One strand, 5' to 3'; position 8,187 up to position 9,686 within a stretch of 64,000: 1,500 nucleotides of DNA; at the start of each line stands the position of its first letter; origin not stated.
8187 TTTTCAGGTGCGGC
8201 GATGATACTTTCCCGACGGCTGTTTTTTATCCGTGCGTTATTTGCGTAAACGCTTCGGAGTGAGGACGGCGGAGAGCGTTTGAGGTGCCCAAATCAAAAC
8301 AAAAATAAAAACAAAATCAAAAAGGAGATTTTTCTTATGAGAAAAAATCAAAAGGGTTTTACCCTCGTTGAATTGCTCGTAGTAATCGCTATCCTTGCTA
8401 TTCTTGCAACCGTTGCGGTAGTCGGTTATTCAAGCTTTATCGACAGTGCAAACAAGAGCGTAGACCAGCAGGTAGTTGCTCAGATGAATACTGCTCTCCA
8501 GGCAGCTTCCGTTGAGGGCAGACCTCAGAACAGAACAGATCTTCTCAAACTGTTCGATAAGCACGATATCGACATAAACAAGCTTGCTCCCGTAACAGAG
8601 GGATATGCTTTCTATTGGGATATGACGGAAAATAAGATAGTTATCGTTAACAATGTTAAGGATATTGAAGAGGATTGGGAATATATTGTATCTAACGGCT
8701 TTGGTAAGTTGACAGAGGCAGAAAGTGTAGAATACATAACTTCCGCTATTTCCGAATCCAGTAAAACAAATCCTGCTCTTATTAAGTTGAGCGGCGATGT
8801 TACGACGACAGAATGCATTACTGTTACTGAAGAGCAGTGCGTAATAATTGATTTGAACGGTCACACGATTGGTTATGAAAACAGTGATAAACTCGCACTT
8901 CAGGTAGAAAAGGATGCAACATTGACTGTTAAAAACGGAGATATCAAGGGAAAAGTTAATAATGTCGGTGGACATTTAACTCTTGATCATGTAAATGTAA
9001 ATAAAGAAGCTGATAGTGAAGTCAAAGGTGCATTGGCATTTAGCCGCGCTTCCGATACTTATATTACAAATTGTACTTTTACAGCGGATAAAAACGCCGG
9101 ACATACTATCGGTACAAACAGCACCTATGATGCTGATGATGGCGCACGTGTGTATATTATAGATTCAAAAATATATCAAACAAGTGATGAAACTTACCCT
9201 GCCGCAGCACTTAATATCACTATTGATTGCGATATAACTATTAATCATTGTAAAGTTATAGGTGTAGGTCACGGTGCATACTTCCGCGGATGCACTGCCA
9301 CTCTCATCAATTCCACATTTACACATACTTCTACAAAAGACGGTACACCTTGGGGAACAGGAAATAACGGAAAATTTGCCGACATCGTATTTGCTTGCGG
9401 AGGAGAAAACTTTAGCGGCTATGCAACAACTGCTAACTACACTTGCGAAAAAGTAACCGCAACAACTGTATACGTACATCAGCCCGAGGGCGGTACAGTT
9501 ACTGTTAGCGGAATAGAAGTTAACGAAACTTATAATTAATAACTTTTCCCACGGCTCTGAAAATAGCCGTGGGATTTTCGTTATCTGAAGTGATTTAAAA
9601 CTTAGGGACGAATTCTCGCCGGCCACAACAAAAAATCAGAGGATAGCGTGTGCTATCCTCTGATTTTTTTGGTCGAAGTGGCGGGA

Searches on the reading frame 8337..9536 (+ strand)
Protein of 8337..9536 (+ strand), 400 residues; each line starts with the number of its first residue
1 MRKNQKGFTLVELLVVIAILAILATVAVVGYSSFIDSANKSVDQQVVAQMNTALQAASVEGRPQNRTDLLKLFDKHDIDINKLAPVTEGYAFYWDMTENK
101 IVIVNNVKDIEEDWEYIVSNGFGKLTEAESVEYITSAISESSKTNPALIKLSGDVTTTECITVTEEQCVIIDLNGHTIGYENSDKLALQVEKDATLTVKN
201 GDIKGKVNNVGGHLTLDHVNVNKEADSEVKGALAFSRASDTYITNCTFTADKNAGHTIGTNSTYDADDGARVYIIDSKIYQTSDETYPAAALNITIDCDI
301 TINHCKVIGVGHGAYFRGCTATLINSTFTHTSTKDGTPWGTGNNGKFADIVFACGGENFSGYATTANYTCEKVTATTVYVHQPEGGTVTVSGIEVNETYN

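Call 10: find_encoding_contigs(protein=window:8337-9536:+, flank=3000, max_places=10)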
Protein window:8337-9536:+ (400 aa): no gene with exactly this product is on record in the collection.

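Call 13: search_protein_families(library=pfam, proteins=[window:8337-9536:+], max_evalue=0.01)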
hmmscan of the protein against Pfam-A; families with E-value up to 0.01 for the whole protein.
window:8337-9536:+ (400 aa): 1 family
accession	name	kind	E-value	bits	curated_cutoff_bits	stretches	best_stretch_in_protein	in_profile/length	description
PF07963.17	N_methyl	-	3.4e-11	42.6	21.2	1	2-27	1-26/27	Prokaryotic N-terminal methylation motif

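Call 19: find_homologous_proteins(query=window:8337-9536:+)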
Query window:8337-9536:+ (400 aa): 669 proteins with E <= 0.001 among 8000 candidates; the best 120 are listed.
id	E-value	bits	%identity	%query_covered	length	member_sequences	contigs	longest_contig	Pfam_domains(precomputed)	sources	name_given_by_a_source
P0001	3.5e-262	887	100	100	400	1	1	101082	PF07963.18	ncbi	-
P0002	1.9e-71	259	42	98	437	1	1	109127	PF07963.18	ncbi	-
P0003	6.6e-69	251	41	99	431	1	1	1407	PF13229.13,PF07963.18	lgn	-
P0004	4.2e-64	235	40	100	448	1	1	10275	PF07963.18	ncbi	-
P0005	8.5e-58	214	37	99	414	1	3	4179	PF07963.18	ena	-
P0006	1.9e-57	213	40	88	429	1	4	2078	PF07963.18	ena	-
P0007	2.8e-55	206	36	99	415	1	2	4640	PF07963.18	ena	-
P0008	2.0e-54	203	35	99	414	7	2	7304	PF07963.18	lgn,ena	-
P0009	2.7e-54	203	36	98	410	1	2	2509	PF13229.13,PF07963.18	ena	-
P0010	2.4e-47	180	36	98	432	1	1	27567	PF07963.18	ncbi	-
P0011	2.3e-46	177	36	98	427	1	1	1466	PF13229.13,PF07963.18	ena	-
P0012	6.9e-45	172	41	70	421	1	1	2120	PF13229.13,PF07963.18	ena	-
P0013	2.0e-44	170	38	80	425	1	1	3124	PF13229.13,PF07963.18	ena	-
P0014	3.5e-40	156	36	74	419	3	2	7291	PF07963.18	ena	-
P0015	3.6e-38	150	37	72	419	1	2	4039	PF13229.13,PF07963.18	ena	-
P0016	5.9e-38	149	38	70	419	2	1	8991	PF07963.18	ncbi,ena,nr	ncbi:MAG: type II secretion system protein [Clostridia bacterium]|nr:type II secretion system protei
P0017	6.4e-26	109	48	30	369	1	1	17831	PF07963.18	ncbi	-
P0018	1.0e-24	105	31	88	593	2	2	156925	PF07963.18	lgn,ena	-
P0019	2.2e-24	104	29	86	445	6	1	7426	PF07963.18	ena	-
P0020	3.1e-24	104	58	26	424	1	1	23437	PF07963.18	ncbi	-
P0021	7.8e-24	102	38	50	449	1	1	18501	PF07963.18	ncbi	-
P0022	5.3e-23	100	29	87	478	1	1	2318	PF13229.13,PF07963.18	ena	-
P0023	1.5e-22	98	29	84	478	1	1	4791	PF07963.18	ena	-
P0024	2.4e-22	97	48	29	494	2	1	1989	PF07963.18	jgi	-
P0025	4.0e-22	97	53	29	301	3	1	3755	PF07963.18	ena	-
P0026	5.2e-22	96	31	64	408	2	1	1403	PF07963.18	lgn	-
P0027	5.6e-22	96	47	28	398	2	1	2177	PF07963.18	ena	-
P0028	6.1e-22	96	40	38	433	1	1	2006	PF07963.18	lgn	-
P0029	6.2e-22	96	56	26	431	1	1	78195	PF07963.18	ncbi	-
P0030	7.5e-22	96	42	35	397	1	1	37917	PF07963.18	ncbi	-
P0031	7.9e-22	96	36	53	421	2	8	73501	PF07963.18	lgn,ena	-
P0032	8.5e-22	96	47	26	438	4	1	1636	PF07963.18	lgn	-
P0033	8.8e-22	96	44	34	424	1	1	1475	PF07963.18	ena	-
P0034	9.9e-22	95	51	27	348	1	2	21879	PF07963.18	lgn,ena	-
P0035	1.0e-21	95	28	86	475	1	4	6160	PF13229.13,PF07963.18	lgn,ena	-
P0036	1.1e-21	95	28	89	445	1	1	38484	PF07963.18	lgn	-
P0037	1.1e-21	95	45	27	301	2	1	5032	PF07963.18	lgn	-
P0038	1.4e-21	95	39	37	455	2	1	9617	PF16318.12,PF07963.18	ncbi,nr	ncbi:MAG: prepilin-type N-terminal cleavage/methylation domain-containing protein [Bacilli bacterium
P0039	1.5e-21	95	48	26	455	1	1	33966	PF07963.18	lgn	-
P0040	1.6e-21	95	31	90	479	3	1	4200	PF13229.13,PF07963.18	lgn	-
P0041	1.9e-21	95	32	92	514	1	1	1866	PF07963.18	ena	-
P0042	2.2e-21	94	48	26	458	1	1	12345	PF07963.18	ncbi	-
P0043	2.3e-21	94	51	27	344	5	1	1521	PF07963.18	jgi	-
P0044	2.6e-21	94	51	26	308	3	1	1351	PF07963.18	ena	-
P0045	2.9e-21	94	51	29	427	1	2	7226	PF13229.13,PF07963.18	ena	-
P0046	3.1e-21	94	51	27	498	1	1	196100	PF07963.18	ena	-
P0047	3.2e-21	94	32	55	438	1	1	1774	PF07963.18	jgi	jgi:prepilin-type N-terminal cleavage/methylation domain-containing protein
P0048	3.4e-21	94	51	26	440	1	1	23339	PF07963.18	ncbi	-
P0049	4.4e-21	93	48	26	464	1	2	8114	PF07963.18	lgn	-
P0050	4.4e-21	93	49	26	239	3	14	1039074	PF07963.18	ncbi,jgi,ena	jgi:hypothetical protein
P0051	4.7e-21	93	48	26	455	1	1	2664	PF07963.18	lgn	-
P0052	4.7e-21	93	51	27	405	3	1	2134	PF07963.18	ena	-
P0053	4.7e-21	93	34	44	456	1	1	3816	PF07963.18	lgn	-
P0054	4.7e-21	93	47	29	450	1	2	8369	PF07963.18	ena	-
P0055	5.1e-21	93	42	33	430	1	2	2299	PF07963.18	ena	-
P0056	5.2e-21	93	50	29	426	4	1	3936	PF13229.13,PF07963.18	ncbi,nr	ncbi:MAG: prepilin-type N-terminal cleavage/methylation domain-containing protein [Clostridia bacter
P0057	5.2e-21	93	48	26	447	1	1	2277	PF07963.18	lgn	-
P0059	5.8e-21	93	50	27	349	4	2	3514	PF07963.18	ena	-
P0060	5.8e-21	93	47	26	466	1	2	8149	PF07963.18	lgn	-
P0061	5.9e-21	93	44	35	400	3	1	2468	PF07963.18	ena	-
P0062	6.0e-21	93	47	26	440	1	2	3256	PF16318.12,PF07963.18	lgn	-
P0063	6.1e-21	93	48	26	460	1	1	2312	PF07963.18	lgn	-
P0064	6.3e-21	93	47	26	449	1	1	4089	PF07963.18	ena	-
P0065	6.4e-21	93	34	44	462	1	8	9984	PF07963.18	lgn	-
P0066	6.5e-21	93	38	51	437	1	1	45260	PF07963.18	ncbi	-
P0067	7.4e-21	93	54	26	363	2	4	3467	PF07963.18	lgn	-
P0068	7.4e-21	93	50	26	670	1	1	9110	PF07963.18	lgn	-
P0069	7.9e-21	93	47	26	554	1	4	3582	PF07963.18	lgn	-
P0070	8.0e-21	92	46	27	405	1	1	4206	PF07963.18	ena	-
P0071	8.2e-21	92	40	34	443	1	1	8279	PF07963.18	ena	-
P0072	8.4e-21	92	33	44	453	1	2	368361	PF07963.18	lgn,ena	-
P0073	9.0e-21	92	47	26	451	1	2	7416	PF07963.18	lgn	-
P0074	1.1e-20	92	51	26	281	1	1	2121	PF07963.18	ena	-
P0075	1.1e-20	92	34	55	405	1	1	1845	PF07963.18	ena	-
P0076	1.1e-20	92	50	27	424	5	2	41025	PF07963.18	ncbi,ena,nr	ncbi:MAG: prepilin-type N-terminal cleavage/methylation domain-containing protein [Clostridia bacter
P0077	1.1e-20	92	39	45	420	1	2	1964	PF07963.18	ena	-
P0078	1.1e-20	92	48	26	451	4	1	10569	PF07963.18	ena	-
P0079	1.1e-20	92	40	34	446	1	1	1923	PF07963.18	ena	-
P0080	1.3e-20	92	45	27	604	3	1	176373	PF07963.18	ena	-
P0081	1.3e-20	92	47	26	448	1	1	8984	PF07963.18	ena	-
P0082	1.4e-20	92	47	26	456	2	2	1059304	PF07963.18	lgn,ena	-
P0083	1.4e-20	92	50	29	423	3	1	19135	PF13229.13,PF07963.18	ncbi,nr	ncbi:MAG: prepilin-type N-terminal cleavage/methylation domain-containing protein [Clostridia bacter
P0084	1.5e-20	92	48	26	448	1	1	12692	PF07963.18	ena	-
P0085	1.5e-20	92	47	26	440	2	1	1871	PF07963.18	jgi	jgi:prepilin-type N-terminal cleavage/methylation domain-containing protein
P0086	1.6e-20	92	47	26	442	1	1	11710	PF07963.18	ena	-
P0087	1.7e-20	91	43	27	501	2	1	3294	PF07963.18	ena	-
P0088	1.7e-20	91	47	26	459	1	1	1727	PF07963.18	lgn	-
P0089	1.8e-20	91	50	29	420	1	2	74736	PF13229.13,PF07963.18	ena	-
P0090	1.9e-20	91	50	29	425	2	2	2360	PF13229.13,PF07963.18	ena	-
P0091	1.9e-20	91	47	26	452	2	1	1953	PF07963.18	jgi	jgi:prepilin-type N-terminal cleavage/methylation domain-containing protein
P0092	1.9e-20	91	47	26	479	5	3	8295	PF07963.18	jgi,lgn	jgi:prepilin-type N-terminal cleavage/methylation domain-containing protein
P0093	1.9e-20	91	50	29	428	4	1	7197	PF13229.13,PF07963.18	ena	-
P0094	2.0e-20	91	47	26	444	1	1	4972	PF07963.18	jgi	-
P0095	2.0e-20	91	47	26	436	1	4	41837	PF07963.18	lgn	-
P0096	2.1e-20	91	38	37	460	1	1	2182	PF07963.18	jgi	-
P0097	2.2e-20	91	47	26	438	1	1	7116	PF07963.18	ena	-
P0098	2.2e-20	91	47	26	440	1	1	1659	PF07963.18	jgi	jgi:prepilin-type N-terminal cleavage/methylation domain-containing protein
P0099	2.2e-20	91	46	26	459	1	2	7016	PF07963.18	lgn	-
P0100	2.2e-20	91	46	26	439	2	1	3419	PF07963.18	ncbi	-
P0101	2.2e-20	91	33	83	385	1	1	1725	PF07963.18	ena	-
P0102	2.3e-20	91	47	28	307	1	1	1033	PF07963.18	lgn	-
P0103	2.3e-20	91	46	26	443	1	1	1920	PF07963.18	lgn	-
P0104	2.4e-20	91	47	26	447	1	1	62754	PF16318.12,PF07963.18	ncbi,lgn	-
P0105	2.6e-20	91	50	29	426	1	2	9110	PF13229.13,PF07963.18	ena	-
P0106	2.6e-20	91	47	26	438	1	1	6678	PF07963.18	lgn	-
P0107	2.9e-20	91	50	26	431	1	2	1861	PF07963.18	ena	-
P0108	3.1e-20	91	47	26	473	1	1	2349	PF07963.18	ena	-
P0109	3.2e-20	90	51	26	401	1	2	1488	PF07963.18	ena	-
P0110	3.6e-20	90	38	37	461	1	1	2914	PF07963.18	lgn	-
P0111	3.7e-20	90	46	26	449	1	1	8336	PF07963.18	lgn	-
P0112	3.8e-20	90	47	26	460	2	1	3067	PF07963.18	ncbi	-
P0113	3.8e-20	90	48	26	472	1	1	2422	PF16318.12,PF07963.18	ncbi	-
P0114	4.1e-20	90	46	26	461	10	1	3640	PF07963.18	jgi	jgi:prepilin-type N-terminal cleavage/methylation domain-containing protein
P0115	4.4e-20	90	50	28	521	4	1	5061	PF07963.18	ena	-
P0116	4.4e-20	90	49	26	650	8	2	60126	PF07963.18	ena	-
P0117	4.7e-20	90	46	26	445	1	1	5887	PF07963.18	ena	-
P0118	4.7e-20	90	47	26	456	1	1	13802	PF07963.18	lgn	-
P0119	5.2e-20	90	46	26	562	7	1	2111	PF07963.18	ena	-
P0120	5.5e-20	90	47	26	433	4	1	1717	PF07963.18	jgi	jgi:prepilin-type N-terminal cleavage/methylation domain-containing protein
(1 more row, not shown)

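Call 30: find_encoding_contigs(protein=P0001, flank=1000, max_places=3)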
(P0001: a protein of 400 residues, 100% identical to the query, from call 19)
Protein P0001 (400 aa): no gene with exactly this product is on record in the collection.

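Call 31: find_encoding_contigs(protein=P0002, flank=4000, max_places=5)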
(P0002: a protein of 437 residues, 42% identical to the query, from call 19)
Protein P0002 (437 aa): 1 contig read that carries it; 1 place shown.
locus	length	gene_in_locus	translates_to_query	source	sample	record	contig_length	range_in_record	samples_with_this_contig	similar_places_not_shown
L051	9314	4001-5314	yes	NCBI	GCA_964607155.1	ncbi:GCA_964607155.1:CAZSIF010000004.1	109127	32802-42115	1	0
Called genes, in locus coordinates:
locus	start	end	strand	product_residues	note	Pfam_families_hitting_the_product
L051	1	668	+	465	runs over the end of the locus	PF05697:Trigger_N, PF00254:FKBP_C, PF05698:Trigger_C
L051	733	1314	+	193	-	PF00574:CLP_protease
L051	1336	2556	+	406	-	PF06689:zf-C4_ClpX, PF01078:Mg_chelatase (faint), PF07728:AAA_5 (faint), PF00493:MCM (faint), PF05496:RuvB_N (faint), PF07724:AAA_2, PF00004:AAA, PF10431:ClpB_D2-small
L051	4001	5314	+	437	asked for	PF07963:N_methyl (weak)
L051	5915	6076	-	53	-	-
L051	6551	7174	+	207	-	PF02223:Thymidylate_kin, PF13521:AAA_28 (weak)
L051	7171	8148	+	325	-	PF13177:DNA_pol3_delta2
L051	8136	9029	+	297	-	PF04468:PSP1, PF28472:PSP1_3rd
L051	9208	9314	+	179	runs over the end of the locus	PF00149:Metallophos, PF12850:Metallophos_2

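Call 32: find_encoding_contigs(protein=P0005, flank=4000, max_places=6)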
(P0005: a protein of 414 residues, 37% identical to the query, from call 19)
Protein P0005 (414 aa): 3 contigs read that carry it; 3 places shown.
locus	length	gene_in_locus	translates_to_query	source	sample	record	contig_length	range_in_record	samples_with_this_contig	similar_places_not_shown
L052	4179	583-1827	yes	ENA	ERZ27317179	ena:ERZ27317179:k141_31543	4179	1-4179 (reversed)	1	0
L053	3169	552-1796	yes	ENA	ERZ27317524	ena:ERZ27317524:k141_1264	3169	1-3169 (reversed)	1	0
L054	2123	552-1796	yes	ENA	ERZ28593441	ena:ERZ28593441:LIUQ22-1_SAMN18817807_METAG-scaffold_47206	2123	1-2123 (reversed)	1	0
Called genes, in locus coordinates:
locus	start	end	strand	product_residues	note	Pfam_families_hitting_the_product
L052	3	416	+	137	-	?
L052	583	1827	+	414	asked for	PF07963:N_methyl (weak)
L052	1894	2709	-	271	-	PF13276:HTH_21 (weak), PF00665:rve, PF13683:rve_3, PF13333:rve_2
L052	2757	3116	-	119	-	PF13518:HTH_28 (weak)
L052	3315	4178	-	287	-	?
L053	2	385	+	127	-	?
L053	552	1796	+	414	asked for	PF07963:N_methyl (weak)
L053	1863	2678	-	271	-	PF13276:HTH_21, PF00665:rve, PF13683:rve_3, PF13333:rve_2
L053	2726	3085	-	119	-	PF01527:HTH_Tnp_1 (weak), PF13518:HTH_28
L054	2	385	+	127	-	?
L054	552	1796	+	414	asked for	PF07963:N_methyl (weak)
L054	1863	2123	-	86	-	?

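Call 57: list_cluster_members(proteins=[P0001, P0203, P0192])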
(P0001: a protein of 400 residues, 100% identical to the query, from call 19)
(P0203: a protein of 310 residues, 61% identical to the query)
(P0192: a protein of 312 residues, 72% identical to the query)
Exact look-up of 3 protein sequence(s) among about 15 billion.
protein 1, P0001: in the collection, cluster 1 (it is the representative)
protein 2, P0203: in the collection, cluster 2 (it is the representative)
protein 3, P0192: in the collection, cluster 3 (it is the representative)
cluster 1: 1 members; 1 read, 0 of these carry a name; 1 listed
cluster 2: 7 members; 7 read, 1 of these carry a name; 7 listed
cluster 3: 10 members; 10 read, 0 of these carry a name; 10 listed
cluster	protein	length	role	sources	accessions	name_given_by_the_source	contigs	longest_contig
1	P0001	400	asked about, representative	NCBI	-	-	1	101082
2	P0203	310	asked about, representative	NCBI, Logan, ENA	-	-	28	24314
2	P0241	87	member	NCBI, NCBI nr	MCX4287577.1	MAG: hypothetical protein OSJ68_09910, partial [Clostridia bacterium] | hypothetical protein [Clostridia bacterium]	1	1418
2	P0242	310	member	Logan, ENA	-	-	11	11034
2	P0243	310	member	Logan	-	-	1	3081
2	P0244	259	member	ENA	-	-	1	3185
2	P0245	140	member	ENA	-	-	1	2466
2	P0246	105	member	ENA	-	-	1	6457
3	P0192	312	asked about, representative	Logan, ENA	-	-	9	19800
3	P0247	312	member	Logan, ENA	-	-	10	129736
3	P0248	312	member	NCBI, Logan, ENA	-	-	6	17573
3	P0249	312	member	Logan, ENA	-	-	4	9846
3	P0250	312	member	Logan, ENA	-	-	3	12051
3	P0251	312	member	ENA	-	-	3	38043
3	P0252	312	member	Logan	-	-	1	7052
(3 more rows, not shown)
